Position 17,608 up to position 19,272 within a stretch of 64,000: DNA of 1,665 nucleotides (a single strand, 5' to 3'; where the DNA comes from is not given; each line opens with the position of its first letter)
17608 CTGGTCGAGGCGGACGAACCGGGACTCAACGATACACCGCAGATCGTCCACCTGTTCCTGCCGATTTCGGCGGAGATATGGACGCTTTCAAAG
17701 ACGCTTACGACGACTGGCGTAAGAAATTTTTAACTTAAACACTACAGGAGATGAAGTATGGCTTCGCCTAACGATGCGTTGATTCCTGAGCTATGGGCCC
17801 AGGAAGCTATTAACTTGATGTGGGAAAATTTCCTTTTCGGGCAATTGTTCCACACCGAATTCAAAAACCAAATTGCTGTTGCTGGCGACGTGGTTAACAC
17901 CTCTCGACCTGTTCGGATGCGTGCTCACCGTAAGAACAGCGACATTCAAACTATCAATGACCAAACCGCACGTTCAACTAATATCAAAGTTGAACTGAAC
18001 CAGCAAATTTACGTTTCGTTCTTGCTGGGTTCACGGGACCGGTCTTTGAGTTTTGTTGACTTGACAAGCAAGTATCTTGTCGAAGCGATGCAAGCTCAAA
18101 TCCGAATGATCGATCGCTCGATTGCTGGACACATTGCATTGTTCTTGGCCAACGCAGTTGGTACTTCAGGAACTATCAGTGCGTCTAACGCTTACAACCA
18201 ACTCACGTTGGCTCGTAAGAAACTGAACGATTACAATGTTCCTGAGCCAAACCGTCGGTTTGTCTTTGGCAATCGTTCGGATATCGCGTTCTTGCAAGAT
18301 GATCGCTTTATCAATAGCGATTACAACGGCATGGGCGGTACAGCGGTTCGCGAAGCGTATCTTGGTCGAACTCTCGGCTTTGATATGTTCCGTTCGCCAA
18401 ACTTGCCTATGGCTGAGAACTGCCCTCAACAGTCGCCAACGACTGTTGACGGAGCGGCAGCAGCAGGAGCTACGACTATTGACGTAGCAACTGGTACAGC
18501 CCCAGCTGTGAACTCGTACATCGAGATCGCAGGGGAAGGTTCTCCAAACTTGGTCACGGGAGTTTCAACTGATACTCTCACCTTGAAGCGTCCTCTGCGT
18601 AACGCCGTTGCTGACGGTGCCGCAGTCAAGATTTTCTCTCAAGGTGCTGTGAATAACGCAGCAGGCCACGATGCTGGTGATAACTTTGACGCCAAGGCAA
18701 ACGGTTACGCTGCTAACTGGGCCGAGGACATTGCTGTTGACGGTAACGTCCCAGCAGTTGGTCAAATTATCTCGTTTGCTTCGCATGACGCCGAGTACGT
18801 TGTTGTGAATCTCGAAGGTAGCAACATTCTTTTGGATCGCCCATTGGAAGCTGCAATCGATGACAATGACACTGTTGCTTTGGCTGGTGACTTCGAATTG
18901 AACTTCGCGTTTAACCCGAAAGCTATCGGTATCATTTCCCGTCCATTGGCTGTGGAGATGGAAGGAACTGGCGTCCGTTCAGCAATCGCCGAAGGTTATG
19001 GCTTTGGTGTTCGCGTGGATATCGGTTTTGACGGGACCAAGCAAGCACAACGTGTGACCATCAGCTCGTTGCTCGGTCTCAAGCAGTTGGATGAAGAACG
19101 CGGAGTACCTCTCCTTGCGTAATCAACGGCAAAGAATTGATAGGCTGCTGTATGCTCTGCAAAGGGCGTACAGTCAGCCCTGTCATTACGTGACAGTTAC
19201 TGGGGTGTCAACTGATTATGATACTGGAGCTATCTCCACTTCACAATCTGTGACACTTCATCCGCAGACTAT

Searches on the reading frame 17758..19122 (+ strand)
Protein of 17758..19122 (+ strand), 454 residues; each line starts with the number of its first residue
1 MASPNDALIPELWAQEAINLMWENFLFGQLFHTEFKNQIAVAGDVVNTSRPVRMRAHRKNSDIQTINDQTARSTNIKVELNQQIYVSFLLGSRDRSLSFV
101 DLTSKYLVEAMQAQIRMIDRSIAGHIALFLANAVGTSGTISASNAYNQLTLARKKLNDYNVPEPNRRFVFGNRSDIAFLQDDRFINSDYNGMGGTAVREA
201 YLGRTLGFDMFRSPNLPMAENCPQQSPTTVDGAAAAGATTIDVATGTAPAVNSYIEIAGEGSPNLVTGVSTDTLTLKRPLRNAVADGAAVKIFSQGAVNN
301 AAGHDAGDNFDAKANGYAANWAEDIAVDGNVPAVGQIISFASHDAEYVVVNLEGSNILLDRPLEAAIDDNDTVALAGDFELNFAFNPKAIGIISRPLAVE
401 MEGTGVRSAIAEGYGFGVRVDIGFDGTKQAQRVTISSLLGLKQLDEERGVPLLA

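Call 54: search_dna_similar(query=window:17758-19122:+, collection=phages, mode=protein, max_rows=12)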
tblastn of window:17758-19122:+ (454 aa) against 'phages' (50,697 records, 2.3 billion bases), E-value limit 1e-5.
Records with a match: 60; places in all: 60; records where one place covers at least 80% of the query: 0.
Best place of each record, by identity: <60% 60.
By first word of the organism name: Vibrio 18; Curtobacterium 10; Gordonia 8; Streptomyces 7; Mycobacterium 5; Clostridium 5; Shewanella 2; Thalassomonas 2; Caudoviricetes 1; Microcystis 1; and 1 more.
By host as written in the record: Vibrio crassostreae 10; Gordonia rubripertincta NRRL B-16540 6; Curtobacterium flaccumfaciens NRRL B-59340 6; Clostridium perfringens 5; Streptomyces lividans JI 1326 4; Curtobacterium flaccumfaciens NRRL B-729 SEA 4; Streptomyces avermitilis 2; Vibrio vulnificus 2; and 16 more.
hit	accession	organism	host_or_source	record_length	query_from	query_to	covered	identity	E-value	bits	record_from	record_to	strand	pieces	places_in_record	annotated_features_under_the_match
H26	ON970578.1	Gordonia phage Aleemily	Gordonia rubripertincta NRRL B-16540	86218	5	216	47%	30.1%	3e-11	72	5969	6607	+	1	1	7: major capsid protein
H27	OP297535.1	Gordonia phage ObLaDi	Gordonia rubripertincta NRRL B-16540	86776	5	216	47%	30.1%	3e-11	72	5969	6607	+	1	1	7: major capsid protein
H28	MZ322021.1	Gordonia phage Cafasso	Gordonia rubripertincta NRRL B-16540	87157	5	216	47%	30.1%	3e-11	72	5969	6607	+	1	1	7: major capsid protein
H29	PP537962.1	Gordonia phage Morgana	Gordonia rubripertincta NRRL B-16540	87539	5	216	47%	30.1%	4e-11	71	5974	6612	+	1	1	7: major capsid protein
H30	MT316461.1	Streptomyces phage Galactica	Streptomyces mirabilis NRRL B-2400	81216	5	215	46%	29.9%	1e-13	80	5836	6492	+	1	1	7: major capsid protein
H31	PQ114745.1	Streptomyces phage Spocter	Streptomyces lividans JI 1326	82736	5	216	47%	29.3%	8e-14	80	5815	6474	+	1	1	7: major capsid protein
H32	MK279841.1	Streptomyces phage Hiyaa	Streptomyces lividans JI 1326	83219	5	216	47%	29.3%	8e-14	80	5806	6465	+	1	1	7: major capsid protein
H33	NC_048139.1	Streptomyces phage Hiyaa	Streptomyces lividans JI 1326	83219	5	216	47%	29.3%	8e-14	80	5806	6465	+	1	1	7: major head protein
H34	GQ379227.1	Streptomyces phage phiSASD1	Streptomyces avermitilis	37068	6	217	47%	28.6%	6e-8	61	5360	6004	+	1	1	27: gp27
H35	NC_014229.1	Streptomyces phage phiSASD1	Streptomyces avermitilis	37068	6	217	47%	28.6%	6e-8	61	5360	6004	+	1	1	27: major head protein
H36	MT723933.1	Streptomyces phage Keanu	Streptomyces lividans JI 1326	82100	5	215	46%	28.5%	6e-14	81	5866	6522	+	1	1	7: major capsid protein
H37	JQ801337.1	Vibrio phage VvAW1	Vibrio vulnificus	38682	5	218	47%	27.8%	3e-13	78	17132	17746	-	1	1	P22 coat protein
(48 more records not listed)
